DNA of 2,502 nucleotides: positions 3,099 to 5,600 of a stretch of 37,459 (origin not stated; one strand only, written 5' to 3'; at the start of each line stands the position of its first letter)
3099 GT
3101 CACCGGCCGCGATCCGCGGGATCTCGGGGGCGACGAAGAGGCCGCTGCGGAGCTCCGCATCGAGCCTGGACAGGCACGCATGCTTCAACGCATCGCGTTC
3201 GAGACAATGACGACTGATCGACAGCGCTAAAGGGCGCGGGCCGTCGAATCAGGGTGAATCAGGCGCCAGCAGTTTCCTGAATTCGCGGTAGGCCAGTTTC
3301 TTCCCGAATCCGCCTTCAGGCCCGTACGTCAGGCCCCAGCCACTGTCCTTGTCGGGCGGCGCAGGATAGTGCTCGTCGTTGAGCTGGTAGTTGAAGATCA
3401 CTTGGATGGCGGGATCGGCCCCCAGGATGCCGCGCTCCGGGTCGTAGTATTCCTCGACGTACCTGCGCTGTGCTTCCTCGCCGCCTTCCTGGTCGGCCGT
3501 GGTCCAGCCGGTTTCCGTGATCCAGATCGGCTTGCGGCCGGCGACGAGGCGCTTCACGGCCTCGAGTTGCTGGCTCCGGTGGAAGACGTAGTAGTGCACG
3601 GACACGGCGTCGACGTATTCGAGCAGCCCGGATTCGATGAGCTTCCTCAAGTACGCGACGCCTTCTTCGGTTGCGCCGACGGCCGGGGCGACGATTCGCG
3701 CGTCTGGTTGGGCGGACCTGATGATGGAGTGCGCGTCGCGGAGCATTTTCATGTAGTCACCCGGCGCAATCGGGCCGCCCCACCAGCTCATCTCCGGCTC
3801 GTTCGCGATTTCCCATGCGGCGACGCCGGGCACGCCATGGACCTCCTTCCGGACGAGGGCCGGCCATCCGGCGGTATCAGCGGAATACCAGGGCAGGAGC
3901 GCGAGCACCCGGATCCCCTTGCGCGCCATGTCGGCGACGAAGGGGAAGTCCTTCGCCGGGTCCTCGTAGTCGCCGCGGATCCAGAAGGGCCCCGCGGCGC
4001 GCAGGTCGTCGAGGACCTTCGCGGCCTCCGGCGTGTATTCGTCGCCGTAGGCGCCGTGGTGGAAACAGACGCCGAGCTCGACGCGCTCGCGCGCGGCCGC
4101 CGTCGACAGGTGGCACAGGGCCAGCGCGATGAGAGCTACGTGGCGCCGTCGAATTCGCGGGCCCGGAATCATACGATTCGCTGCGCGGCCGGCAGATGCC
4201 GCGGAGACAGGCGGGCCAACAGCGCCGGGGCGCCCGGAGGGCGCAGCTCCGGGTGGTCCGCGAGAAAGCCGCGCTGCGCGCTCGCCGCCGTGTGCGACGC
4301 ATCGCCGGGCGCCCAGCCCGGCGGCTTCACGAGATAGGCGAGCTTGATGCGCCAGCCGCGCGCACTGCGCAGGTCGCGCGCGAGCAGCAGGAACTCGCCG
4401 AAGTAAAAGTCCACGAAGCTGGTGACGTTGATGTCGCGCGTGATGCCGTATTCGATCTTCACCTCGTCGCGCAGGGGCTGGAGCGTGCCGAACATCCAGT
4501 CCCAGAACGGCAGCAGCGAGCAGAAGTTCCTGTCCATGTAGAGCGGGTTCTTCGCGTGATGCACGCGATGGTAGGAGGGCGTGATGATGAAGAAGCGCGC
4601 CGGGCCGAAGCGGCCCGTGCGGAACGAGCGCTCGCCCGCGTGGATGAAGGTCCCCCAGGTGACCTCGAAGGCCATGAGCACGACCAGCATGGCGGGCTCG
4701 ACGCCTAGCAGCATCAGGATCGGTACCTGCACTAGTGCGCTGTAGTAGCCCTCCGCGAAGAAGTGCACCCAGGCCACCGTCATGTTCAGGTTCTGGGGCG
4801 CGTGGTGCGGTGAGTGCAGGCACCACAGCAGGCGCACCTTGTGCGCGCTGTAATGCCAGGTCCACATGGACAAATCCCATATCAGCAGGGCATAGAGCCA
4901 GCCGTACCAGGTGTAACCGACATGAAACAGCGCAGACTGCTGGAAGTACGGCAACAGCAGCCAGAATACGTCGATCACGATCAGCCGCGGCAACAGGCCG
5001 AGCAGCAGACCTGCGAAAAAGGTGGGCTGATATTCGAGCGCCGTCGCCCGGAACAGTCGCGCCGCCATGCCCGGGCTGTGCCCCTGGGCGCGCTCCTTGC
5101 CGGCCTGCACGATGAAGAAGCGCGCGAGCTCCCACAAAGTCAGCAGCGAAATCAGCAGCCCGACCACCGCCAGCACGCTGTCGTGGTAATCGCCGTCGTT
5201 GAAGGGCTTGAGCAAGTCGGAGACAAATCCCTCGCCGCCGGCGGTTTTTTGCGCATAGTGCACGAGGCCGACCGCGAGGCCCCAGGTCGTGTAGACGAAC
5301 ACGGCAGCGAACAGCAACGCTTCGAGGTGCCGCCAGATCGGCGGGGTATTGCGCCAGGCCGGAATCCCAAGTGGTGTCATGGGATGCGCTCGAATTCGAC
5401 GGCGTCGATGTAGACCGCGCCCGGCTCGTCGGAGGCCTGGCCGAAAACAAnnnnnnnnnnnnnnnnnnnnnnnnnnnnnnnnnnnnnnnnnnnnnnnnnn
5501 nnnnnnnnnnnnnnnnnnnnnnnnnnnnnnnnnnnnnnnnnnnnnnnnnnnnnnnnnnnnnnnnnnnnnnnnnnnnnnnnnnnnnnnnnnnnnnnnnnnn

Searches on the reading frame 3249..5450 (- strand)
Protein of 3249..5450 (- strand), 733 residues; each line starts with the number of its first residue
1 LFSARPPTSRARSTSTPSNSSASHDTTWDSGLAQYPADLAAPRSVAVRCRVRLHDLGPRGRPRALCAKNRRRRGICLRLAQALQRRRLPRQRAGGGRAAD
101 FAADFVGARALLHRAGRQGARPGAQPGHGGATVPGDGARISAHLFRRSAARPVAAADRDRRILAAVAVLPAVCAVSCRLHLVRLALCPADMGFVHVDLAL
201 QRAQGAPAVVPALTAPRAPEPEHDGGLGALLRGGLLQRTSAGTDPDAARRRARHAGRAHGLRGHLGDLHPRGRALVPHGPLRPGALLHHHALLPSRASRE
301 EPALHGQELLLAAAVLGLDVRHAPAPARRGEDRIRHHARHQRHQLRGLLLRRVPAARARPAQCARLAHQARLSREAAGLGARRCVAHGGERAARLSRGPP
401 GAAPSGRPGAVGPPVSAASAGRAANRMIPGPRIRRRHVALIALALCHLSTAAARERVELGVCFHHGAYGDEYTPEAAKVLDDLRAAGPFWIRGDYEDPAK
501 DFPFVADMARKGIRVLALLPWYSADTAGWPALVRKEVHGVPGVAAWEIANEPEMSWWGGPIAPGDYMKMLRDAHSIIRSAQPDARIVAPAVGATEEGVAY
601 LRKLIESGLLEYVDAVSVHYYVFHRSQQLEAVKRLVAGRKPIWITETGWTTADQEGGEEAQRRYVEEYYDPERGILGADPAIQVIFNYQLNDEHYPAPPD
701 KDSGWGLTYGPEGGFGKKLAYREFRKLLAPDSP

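Call 5: search_protein_families(library=pfam, proteins=[window:3249-5450:-], max_evalue=0.001)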
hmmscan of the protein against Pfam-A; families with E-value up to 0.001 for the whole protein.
window:3249-5450:- (733 aa): 1 family
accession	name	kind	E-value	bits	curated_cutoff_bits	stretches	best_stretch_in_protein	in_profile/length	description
PF11790.14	Glyco_hydro_cc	-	2.4e-08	34.3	21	1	550-667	73-191/237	Glycosyl hydrolase catalytic core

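Call 6: search_protein_families(library=ncbifam, proteins=[window:3249-5450:-], max_evalue=0.001)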
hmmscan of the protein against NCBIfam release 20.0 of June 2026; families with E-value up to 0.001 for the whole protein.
window:3249-5450:- (733 aa): 0 families
